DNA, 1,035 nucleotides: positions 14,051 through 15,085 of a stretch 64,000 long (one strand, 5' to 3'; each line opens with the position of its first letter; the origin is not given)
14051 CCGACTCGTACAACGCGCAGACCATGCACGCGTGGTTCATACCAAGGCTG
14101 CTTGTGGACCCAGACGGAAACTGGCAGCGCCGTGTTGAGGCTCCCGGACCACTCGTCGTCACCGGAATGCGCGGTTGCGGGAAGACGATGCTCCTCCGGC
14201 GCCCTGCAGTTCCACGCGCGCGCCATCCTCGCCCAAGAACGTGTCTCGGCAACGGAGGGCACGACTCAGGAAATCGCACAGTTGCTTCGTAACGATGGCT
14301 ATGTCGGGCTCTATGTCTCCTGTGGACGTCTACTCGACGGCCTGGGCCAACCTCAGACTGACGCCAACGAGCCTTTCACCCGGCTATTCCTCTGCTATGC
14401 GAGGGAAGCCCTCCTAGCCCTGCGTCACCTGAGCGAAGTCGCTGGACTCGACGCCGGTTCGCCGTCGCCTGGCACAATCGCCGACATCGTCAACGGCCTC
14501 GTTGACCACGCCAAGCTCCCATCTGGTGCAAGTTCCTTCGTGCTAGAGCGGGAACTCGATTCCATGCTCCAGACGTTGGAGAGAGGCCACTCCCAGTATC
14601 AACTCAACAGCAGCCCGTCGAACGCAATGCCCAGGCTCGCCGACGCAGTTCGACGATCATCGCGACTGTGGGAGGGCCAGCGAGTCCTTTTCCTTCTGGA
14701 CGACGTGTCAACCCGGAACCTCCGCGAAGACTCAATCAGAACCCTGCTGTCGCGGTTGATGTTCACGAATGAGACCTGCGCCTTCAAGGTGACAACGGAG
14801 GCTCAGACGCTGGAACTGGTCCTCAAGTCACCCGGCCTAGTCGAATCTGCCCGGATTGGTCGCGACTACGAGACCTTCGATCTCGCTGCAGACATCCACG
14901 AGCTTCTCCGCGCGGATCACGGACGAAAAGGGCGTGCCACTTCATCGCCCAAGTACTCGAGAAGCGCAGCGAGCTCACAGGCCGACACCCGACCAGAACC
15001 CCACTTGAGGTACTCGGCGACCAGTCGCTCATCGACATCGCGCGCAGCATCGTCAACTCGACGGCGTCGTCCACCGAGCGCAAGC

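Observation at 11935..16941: Decayed operon of unfamiliar architecture: thymidine-phosphorylase-fold protein, kinase-P-loop NTPase fusion and a Csa3/CARF-like Rossmann protein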

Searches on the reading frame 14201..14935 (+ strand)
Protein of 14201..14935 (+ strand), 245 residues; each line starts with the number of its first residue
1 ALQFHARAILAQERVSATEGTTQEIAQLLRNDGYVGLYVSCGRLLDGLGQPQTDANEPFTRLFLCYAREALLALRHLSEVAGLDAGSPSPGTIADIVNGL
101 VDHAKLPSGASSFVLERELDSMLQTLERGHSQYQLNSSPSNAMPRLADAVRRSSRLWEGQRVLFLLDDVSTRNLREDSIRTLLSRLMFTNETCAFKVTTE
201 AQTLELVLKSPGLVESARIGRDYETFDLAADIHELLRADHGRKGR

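Call 6: find_homologous_proteins(query=window:14201-14935:+)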
Query window:14201-14935:+ (245 aa): 6 proteins with E <= 0.001 among 3426 candidates.
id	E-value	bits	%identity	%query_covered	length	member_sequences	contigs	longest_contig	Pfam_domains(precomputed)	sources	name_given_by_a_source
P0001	3.5e-53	199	48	100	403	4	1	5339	PF24389.2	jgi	jgi:hypothetical protein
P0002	4.6e-51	192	47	100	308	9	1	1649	PF24389.2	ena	-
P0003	1.1e-31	128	42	78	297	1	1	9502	-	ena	-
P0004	5.2e-31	126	54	53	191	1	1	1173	-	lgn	-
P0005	6.6e-29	119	49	64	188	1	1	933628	-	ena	-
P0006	5.5e-16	77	85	20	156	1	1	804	-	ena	-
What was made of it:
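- Tried and rejected: Fragment search: searching the big protein database with a 245-aa window fragment gave only 6 fragmentary hits (call 6).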

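Call 7: find_encoding_contigs(protein=P0005, flank=10000, max_places=3)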
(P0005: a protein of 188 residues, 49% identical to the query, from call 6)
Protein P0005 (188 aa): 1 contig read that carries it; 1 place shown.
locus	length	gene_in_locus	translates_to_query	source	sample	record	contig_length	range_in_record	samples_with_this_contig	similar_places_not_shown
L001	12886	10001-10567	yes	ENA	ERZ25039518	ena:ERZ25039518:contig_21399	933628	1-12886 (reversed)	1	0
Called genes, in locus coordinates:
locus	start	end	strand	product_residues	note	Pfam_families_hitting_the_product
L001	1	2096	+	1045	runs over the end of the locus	PF00512:HisKA, PF02518:HATPase_c, PF00072:Response_reg, PF00989:PAS, PF13426:PAS_9, PF01590:GAF, PF13185:GAF_2, PF07228:SpoIIE, +2 more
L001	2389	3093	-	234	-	PF01738:DLH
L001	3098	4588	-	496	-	PF00324:AA_permease, PF13520:AA_permease_2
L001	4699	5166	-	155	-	-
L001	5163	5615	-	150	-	-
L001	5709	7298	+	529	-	PF00135:COesterase, PF20434:BD-FAE, PF07859:Abhydrolase_3 (faint)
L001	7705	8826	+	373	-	-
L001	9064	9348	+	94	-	-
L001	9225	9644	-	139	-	-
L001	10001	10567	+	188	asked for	-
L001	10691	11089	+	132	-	-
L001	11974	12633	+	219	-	-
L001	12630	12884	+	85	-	?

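Call 8: find_encoding_contigs(protein=P0003, flank=10000, max_places=3)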
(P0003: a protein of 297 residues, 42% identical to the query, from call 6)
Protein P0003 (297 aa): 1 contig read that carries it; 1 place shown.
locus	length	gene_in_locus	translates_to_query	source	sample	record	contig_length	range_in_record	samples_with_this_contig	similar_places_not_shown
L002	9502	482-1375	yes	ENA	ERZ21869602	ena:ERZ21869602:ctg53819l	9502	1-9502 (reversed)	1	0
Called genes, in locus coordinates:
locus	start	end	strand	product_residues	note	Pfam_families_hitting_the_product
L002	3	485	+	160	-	?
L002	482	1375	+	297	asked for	-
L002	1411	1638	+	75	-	-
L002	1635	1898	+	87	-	-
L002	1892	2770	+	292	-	PF12796:Ank_2, PF13637:Ank_4 (faint), PF00023:Ank (faint), PF13606:Ank_3 (faint), PF13857:Ank_5 (faint)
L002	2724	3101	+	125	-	-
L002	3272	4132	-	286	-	PF13468:Glyoxalase_3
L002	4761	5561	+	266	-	-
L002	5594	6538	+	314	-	PF02310:B12-binding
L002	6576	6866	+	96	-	PF03807:F420_oxidored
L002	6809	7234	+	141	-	PF14748:P5CR_dimer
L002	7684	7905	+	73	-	PF20042:DUF6444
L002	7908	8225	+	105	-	-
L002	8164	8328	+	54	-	-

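Call 9: find_encoding_contigs(protein=P0001, flank=10000, max_places=3)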
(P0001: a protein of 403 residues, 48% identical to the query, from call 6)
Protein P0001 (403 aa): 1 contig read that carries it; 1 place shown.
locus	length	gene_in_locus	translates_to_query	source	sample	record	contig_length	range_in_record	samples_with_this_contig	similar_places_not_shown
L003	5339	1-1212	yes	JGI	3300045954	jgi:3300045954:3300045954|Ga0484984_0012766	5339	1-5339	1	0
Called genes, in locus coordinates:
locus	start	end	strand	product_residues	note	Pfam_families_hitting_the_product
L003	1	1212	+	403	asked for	PF24389:ORC-CDC6-like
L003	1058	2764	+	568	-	-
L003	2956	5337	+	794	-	?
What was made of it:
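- Tried and rejected: Their contigs (L001-L003) were themselves fragmented (calls 7-9).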

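Call 13: find_related_loci(query=A2, collection=genome_contigs, flank=10000)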
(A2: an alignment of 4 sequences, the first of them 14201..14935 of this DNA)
Query A2 (245 aa) in genome_contigs; peptide patterns used: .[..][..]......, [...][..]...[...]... (x = any residue, [..] = any of these).
91 stretches matched a pattern; 56 encode a relative of the query (tblastn E <= 1e-3); 56 distinct loci.
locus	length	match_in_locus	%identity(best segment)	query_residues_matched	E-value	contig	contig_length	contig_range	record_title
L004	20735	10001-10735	60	1-245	1e-87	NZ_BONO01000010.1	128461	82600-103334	Cellulomonas pakistanensis strain NBRC 110800 sequence10, whole genome shotgun sequence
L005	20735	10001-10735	59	1-245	2e-86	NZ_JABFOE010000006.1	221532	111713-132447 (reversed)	Arthrobacter sp. 260 NODE_6_length_221532_cov_83.888458, whole genome shotgun sequence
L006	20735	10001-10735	59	1-245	5e-85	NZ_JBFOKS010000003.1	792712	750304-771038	Microbacterium sp. 179-I 3D2 NHS NODE_3_length_792712_cov_233.455839, whole genome shotgun sequence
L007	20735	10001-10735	58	1-245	1e-84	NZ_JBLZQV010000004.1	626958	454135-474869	Herbiconiux sp. YIM B11900 Scaffold4, whole genome shotgun sequence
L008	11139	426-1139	45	1-240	2e-67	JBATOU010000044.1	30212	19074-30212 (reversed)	MAG: Ferruginibacter sp. isolate MFD10472_ilm_asm_bin11 k127_111386, whole genome shotgun sequence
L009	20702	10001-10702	50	1-237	2e-64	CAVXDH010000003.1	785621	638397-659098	MAG: uncultured Solirubrobacterales bacterium isolate MFD04434.bin.1.125 genome assembly, contig: contig_8832, whole gen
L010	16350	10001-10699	49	1-238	2e-61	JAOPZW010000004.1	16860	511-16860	MAG: Solirubrobacterales bacterium isolate RYN_265 scaffold_136939, whole genome shotgun sequence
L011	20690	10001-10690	47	1-235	2e-60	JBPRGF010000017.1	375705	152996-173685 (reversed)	MAG: Candidatus Nitrospinota bacterium M3_3B_026 megahit_755142, whole genome shotgun sequence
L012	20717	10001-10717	48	1-237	1e-59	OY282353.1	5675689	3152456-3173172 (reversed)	MAG: uncultured Gammaproteobacteria bacterium genome assembly, chromosome: 1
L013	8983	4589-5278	49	1-237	1e-58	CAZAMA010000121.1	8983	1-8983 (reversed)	MAG TPA_asm: uncultured Acidimicrobiaceae bacterium isolate SRP226684_co1_16 genome assembly, contig: NODE_6260_length_8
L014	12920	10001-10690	49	1-237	2e-58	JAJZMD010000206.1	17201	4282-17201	MAG: Actinomycetes bacterium isolate MAS3.bin166 NODE_6789_length_17201_cov_2.426262, whole genome shotgun sequence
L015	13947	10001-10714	47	1-244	4e-58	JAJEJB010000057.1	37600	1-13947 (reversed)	MAG: Acidimicrobiia bacterium isolate p16x63bins.58 k141_56252, whole genome shotgun sequence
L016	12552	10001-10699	44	1-237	1e-57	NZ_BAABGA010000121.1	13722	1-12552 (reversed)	Novipirellula rosea strain JCM 17759 sequence121, whole genome shotgun sequence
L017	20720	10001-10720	43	1-245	1e-57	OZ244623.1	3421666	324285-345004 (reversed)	MAG: Acidobacteriota bacterium isolate e726fddd-1a72-4f4e-96cd-3e6d35700dae genome assembly, chromosome: 1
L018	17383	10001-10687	47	1-233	2e-57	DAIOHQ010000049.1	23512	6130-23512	MAG TPA_asm: Tepidisphaeraceae bacterium isolate CTOTU41298 NODE_937_length_23512_cov_6.573091, whole genome shotgun seq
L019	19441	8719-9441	44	1-245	5e-57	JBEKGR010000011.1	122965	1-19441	MAG: Sedimentisphaerales bacterium isolate SPRUCE 258 SPRUCE_258_11, whole genome shotgun sequence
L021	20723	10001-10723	43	1-245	1e-55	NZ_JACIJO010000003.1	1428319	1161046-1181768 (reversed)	Algoriphagus iocasae strain DSM 102044 Ga0373360_03, whole genome shotgun sequence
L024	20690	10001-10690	43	1-237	3e-51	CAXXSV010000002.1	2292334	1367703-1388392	MAG: Opitutales bacterium isolate 64b3ab9a-5704-4555-8d52-5d326e640778 genome assembly, contig: contig_2, whole genome s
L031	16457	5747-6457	40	1-242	7e-46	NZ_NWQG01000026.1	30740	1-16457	Mesorhizobium sanjuanii strain BSA136 contig00026, whole genome shotgun sequence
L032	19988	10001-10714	40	1-242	1e-44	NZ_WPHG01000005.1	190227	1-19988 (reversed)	Nitratireductor arenosus strain CAU 1489 contig5, whole genome shotgun sequence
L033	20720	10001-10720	41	1-244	1e-44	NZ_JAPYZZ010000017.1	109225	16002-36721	Rhizobium rhizogenes strain ST15.13.057 scaffold17.1, whole genome shotgun sequence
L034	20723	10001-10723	42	1-242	3e-44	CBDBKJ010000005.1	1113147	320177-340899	MAG: Vicinamibacterales bacterium isolate 439a5d20-bfdb-4aba-b463-0bc3b0a73bd6 genome assembly, contig: contig_5, whole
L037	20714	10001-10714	39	1-242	2e-42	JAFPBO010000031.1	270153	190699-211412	MAG: Loktanella sp. isolate RGIG994 Dairy_cattle_Rectum.Co__c2286853, whole genome shotgun sequence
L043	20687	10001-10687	38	1-238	2e-39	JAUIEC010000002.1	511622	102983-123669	MAG: Phycisphaerae bacterium isolate 8_bin.18 NODE_27_length_511622_cov_1.876063, whole genome shotgun sequence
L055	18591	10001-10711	40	1-242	3e-46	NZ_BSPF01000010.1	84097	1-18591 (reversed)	Mesorhizobium tianshanense strain NBRC 102499 sequence010, whole genome shotgun sequence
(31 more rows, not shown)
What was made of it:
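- Tried and rejected: I replaced this with a genome_contigs scan (call 13).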

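Call 32: search_protein_families(library=pfam, proteins=[L005:7722-8933:+, L005:8930-12616:+, L021:7695-8924:+, L021:8924-12601:+], max_evalue=0.01)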
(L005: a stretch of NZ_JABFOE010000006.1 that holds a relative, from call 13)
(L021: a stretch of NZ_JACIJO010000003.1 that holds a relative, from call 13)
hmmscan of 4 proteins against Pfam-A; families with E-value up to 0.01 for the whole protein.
L005:7722-8933:+ (403 aa): 0 families

L005:8930-12616:+ (1228 aa): 9 families
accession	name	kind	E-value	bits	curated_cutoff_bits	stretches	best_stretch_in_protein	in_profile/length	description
PF24389.1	ORC-CDC6-like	-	9.7e-23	81.1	27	1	309-753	4-397/571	ORC-CDC6-like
PF00069.31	Pkinase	-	1.7e-08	34.6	31.7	1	46-187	2-132/263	Protein kinase domain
PF07714.23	PK_Tyr_Ser-Thr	-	2.8e-05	24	23.1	1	64-188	24-137/258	Protein tyrosine and serine/threonine kinase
PF13191.12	AAA_16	-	0.00016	22.7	32.6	0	338-373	23-61/167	AAA ATPase domain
PF13401.12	AAA_22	-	0.00022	22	27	0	338-362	4-28/130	AAA domain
PF03109.22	ABC1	-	0.0015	18.1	22.9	1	129-217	144-218/244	ABC1 atypical kinase-like domain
PF05729.18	NACHT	-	0.0071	16.6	26.7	0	342-364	3-25/167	NACHT domain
PF13173.12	AAA_14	-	0.0079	16.6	27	0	341-359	4-22/129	AAA domain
PF01636.29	APH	-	0.009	16.2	23.2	0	155-187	151-183/239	Phosphotransferase enzyme family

L021:7695-8924:+ (409 aa): 0 families

L021:8924-12601:+ (1225 aa): 6 families
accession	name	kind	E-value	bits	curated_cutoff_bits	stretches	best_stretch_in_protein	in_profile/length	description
PF24389.1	ORC-CDC6-like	-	1e-26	94.3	27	1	308-629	1-325/571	ORC-CDC6-like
PF00069.31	Pkinase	-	1.1e-09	38.5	31.7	1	49-230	3-160/263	Protein kinase domain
PF03109.22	ABC1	-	3.7e-06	26.7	22.9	1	127-217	140-216/244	ABC1 atypical kinase-like domain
PF13173.12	AAA_14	-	0.00017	22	27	1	342-364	3-25/129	AAA domain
PF13401.12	AAA_22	-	0.00018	22.3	27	0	339-362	3-26/130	AAA domain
PF07714.23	PK_Tyr_Ser-Thr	-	0.0023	17.7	23.1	1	106-202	60-138/258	Protein tyrosine and serine/threonine kinase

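Call 33: search_protein_families(library=ncbifam, proteins=[L005:7722-8933:+, L005:8930-12616:+, L021:7695-8924:+, L021:8924-12601:+], max_evalue=0.01)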
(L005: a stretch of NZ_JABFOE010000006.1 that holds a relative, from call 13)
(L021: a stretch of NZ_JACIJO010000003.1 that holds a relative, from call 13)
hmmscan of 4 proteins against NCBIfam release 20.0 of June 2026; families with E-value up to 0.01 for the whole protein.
L005:7722-8933:+ (403 aa): 7 families
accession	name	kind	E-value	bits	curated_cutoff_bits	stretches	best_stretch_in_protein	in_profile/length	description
NF004490.0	PRK05820.1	equivalog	1.6e-21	76.5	269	1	29-377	57-411/439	thymidine phosphorylase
TIGR02644.1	Y_phosphoryl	subfamily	6.2e-20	71.4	409.05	1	48-374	75-402/417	pyrimidine-nucleoside phosphorylase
TIGR02643.1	T_phosphoryl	equivalog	6.1e-16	58.3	570.7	1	49-374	80-408/437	thymidine phosphorylase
NF004747.0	PRK06078.1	equivalog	2.1e-15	56.2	559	1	50-379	79-411/434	pyrimidine-nucleoside phosphorylase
TIGR02645.1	ARCH_P_rylase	hypoth_equivalog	2.9e-06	26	434.6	1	21-372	130-473/493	putative thymidine phosphorylase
NF003338.0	PRK04350.1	subfamily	0.0011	17.4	434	1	58-372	175-476/502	thymidine phosphorylase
TIGR03327.1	AMP_phos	equivalog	0.005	15.4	535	1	34-212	144-323/500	AMP phosphorylase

L005:8930-12616:+ (1228 aa): 6 families
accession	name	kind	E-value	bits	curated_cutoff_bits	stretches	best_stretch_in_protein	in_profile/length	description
NF033483.0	PknB_PASTA_kin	equivalog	1.6e-08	34.1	450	1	45-187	9-141/563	Stk1 family PASTA domain-containing Ser/Thr kinase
NF047741.1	antiphage_MADS6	equivalog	3.4e-07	29.2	460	1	43-187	189-333/612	methylation-associated defense system protein kinase MAD6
TIGR03903.1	TOMM_kin_cyc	equivalog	0.00029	18.8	705.75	1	129-187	55-113/1267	TOMM system kinase/cyclase fusion protein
TIGR01982.1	UbiB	equivalog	0.0024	16.5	487.55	1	128-189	232-292/436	2-polyprenylphenol 6-hydroxylase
NF011461.0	PRK14879.1-2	equivalog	0.0025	17.6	372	1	128-186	78-133/225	Kae1-associated kinase Bud32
NF012171.0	APH_6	equivalog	0.0066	15.7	325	0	117-186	104-170/270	APH(6)-I family aminoglycoside O-phosphotransferase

L021:7695-8924:+ (409 aa): 7 families
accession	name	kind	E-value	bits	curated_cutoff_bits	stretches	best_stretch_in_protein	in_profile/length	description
TIGR02644.1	Y_phosphoryl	subfamily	1.3e-32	113.1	409.05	1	35-395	48-416/417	pyrimidine-nucleoside phosphorylase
NF004490.0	PRK05820.1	equivalog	3.9e-28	98.3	269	1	35-379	52-405/439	thymidine phosphorylase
NF004747.0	PRK06078.1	equivalog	9.7e-23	80.4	559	1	37-398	52-421/434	pyrimidine-nucleoside phosphorylase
TIGR02643.1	T_phosphoryl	equivalog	5.9e-22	78.1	570.7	1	34-250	49-268/437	thymidine phosphorylase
TIGR03327.1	AMP_phos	equivalog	4.2e-15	55.3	535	1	34-379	133-473/500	AMP phosphorylase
NF003338.0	PRK04350.1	subfamily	3.2e-13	48.9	434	1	5-326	108-427/502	thymidine phosphorylase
TIGR02645.1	ARCH_P_rylase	hypoth_equivalog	6e-12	44.7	434.6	1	7-239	104-339/493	putative thymidine phosphorylase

L021:8924-12601:+ (1225 aa): 12 families
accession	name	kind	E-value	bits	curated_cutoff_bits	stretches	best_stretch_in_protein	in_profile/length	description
NF047741.1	antiphage_MADS6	equivalog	7e-12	44.7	460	1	38-190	182-334/612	methylation-associated defense system protein kinase MAD6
NF033483.0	PknB_PASTA_kin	equivalog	9.4e-09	34.8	450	1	89-190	51-142/563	Stk1 family PASTA domain-containing Ser/Thr kinase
NF033442.0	BREX_PglW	equivalog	8.7e-07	27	990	1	45-198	512-652/1391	BREX system serine/threonine kinase PglW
TIGR03903.1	TOMM_kin_cyc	equivalog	1.5e-05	23.1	705.75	1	125-194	49-118/1267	TOMM system kinase/cyclase fusion protein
NF052427.1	StpK7MSMEG_1200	equivalog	3.3e-05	22.6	900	1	41-190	3-143/601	serine/threonine protein kinase StpK7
NF011461.0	PRK14879.1-2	equivalog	0.00016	21.5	372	1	128-189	76-134/225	Kae1-associated kinase Bud32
NF047389.1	ATPase_Sll1717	subfamily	0.00031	20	75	1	336-542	24-212/454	P-loop ATPase, Sll1717 family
TIGR01982.1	UbiB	equivalog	0.0011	17.7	487.55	1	77-213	178-301/436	2-polyprenylphenol 6-hydroxylase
NF043056.1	T4SS_LegK1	equivalog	0.0011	17.6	550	1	53-219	79-243/516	Dot/Icm T4SS effector kinase LegK1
TIGR03724.2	arch_bud32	equivalog_domain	0.0027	17.2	125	1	129-190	67-120/193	KEOPS complex kinase/ATPase Bud32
NF058632.1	SerThrKinPrkT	equivalog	0.0028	16.7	280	1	108-193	79-155/322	serine/threonine protein kinase PrkT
TIGR00665.1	DnaB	equivalog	0.0066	15.3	385.25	0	163-245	267-345/435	replicative DNA helicase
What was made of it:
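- On Thymidine / pyrimidine-nucleoside phosphorylase (EC 2.4.2.4 / 2.4.2.2): NCBIfam TIGR02644 at 1e-32 for L021 (call 33). 76-113 bits against cut-offs of 269-570 (call 33).
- On BREX type 2 / Pgl (PglW) and MADS (Mad6): NF047741 MAD6 scores 29-45 bits against 460 (call 33).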

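Call 34: search_protein_families(library=padloc, proteins=[L005:7722-8933:+, L005:8930-12616:+, L021:7695-8924:+, L021:8924-12601:+], max_evalue=0.01)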
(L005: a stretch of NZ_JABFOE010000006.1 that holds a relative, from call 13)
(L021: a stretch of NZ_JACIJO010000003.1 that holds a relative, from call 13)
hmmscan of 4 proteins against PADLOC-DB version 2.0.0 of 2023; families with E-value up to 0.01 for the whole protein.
L005:7722-8933:+ (403 aa): 0 families

L005:8930-12616:+ (1228 aa): 28 families (the best 25 are shown)
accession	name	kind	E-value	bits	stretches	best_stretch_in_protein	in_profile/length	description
PDLC01925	CARF6--CARF_STK_AAA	-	0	1603.4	1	1-1226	1-1186/1187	-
PDLC04047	PD-T4-6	-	7.8e-13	46.2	1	42-187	9-145/327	-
PDLC04042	PD-T4-6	-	2.8e-12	44.9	1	44-187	10-143/292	-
PDLC04054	PD-T4-6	-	1.6e-11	42.3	1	45-193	12-147/347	-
PDLC04053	PD-T4-6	-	3.2e-10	38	1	43-188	9-145/311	-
PDLC04060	PD-T4-6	-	3.9e-10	37.2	1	44-187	9-142/486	-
PDLC04138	mad6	-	3.8e-09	34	1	41-188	49-188/659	mads_6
PDLC04048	PD-T4-6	-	7.6e-08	30.1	1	45-187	12-145/354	-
PDLC04061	PD-T4-6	-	1.3e-07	29.5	1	40-187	13-154/510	-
PDLC04056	PD-T4-6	-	1.4e-07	29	1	44-188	6-142/415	-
PDLC04052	PD-T4-6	-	1.6e-07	28.9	1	118-187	76-147/496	-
PDLC04044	PD-T4-6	-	2.1e-07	28.4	1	128-188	113-173/372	-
PDLC04043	PD-T4-6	-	5.7e-06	23.7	1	46-187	18-149/452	-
PDLC04040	PD-T4-6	-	1.2e-05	22.3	1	53-187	4-136/547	-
PDLC03920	MkoA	-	1.3e-05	21.7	1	44-188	9-157/1112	-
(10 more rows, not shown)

L021:7695-8924:+ (409 aa): 0 families

L021:8924-12601:+ (1225 aa): 40 families (the best 25 are shown)
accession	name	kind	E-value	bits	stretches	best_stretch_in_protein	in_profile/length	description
PDLC01925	CARF6--CARF_STK_AAA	-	0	1591.8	1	2-1222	1-1184/1187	-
PDLC04047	PD-T4-6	-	1.2e-12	45.6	1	43-190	8-146/327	-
PDLC04053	PD-T4-6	-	1.3e-11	42.6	1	40-214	4-157/311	-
PDLC04056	PD-T4-6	-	1.5e-11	42.1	1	46-192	6-144/415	-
PDLC04042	PD-T4-6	-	1.1e-10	39.6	1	43-221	7-161/292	-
PDLC04060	PD-T4-6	-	2.9e-10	37.7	1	46-190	9-143/486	-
PDLC04054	PD-T4-6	-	3e-09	34.8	1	45-195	11-149/347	-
PDLC04048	PD-T4-6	-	9.8e-09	33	1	45-190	10-146/354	-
PDLC04051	PD-T4-6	-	1e-08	32.6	1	22-220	19-189/476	-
PDLC04044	PD-T4-6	-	1.5e-08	32.2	1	46-219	33-190/372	-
PDLC04045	PD-T4-6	-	1.6e-08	31.9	1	47-191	35-175/350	-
PDLC04049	PD-T4-6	-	2.4e-08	31.3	1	48-257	14-201/442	-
PDLC04063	PD-T4-6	-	8.3e-08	29.4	1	123-195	88-159/564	-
PDLC04046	PD-T4-6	-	2.3e-07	28.3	1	132-194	93-155/427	-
PDLC02512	PglW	-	5.4e-07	25.9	1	45-198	515-655/1403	PglW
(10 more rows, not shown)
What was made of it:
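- On CARF_STK_AAA (CARF6) family: Homologues L005 and L021 match positions 1-1186 at 1603 and 1592 bits (call 34).
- Intact homologues hit it end to end at 1603 and 1592 bits (call 34).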
